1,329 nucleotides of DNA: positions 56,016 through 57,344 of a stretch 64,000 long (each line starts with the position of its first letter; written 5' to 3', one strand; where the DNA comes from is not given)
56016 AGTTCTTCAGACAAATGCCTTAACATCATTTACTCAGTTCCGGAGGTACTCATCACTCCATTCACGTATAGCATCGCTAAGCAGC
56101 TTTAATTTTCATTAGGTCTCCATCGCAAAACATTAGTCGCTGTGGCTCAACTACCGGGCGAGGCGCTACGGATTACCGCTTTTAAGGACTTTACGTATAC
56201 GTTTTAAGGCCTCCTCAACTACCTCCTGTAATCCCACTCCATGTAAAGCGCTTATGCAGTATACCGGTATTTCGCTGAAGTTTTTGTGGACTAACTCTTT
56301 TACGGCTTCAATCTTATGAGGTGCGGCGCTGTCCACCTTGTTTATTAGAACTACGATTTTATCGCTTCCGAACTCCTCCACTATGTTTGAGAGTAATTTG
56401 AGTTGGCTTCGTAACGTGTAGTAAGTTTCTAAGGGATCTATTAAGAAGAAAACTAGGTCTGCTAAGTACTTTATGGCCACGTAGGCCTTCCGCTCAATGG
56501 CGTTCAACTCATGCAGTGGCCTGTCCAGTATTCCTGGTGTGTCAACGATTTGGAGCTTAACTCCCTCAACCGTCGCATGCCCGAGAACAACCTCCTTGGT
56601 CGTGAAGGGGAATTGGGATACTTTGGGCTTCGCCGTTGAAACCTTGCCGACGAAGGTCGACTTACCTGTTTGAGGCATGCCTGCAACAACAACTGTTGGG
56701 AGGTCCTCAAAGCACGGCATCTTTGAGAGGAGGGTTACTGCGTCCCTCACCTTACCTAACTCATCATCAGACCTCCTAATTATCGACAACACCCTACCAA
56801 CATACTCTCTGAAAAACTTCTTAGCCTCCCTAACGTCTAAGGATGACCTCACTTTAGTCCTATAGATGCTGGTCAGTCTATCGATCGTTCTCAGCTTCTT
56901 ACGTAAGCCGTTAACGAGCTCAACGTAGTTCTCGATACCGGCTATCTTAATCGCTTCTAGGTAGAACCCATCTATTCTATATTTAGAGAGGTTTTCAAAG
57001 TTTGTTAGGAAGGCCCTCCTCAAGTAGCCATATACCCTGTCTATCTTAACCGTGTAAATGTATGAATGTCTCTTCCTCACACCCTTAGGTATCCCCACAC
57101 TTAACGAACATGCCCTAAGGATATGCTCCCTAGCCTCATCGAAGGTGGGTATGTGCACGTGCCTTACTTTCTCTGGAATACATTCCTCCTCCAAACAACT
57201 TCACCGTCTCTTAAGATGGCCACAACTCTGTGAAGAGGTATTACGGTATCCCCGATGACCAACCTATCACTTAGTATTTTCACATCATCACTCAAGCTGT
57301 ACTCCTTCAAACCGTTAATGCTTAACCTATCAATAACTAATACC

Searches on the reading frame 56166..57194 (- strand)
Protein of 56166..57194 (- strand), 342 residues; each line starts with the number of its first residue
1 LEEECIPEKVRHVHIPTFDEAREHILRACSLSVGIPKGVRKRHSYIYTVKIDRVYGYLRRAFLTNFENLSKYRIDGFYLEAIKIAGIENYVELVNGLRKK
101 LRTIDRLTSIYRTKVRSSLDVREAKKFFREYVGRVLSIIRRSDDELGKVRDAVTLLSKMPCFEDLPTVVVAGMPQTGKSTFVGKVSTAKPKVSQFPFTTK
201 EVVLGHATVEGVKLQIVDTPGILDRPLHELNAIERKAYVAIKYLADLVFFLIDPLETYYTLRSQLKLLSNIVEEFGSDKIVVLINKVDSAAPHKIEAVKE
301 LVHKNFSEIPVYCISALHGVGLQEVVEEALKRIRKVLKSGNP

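Call 53: search_protein_families(library=pfam, proteins=[window:56166-57194:-], max_evalue=0.00001)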
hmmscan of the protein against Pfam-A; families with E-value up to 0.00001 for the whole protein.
window:56166-57194:- (342 aa): 5 families
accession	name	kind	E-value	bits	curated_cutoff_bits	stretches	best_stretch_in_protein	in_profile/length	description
PF01926.29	MMR_HSR1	-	1.8e-18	67.1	21.9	1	167-286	1-113/113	50S ribosome-binding GTPase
PF06858.20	NOG1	-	4.9e-15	55.5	27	1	233-288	2-58/58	Nucleolar GTP-binding protein 1 (NOG1)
PF02421.24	FeoB_N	-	9.8e-15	54.9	27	1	167-328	2-155/156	Ferrous iron transport protein B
PF17835.6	NOG1_N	-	3.2e-09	37.5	22.9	1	49-161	44-158/160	NOG1 N-terminal helical domain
PF00009.33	GTP_EFTU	-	9.7e-09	35.5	26.5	1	210-332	67-185/188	Elongation factor Tu GTP binding domain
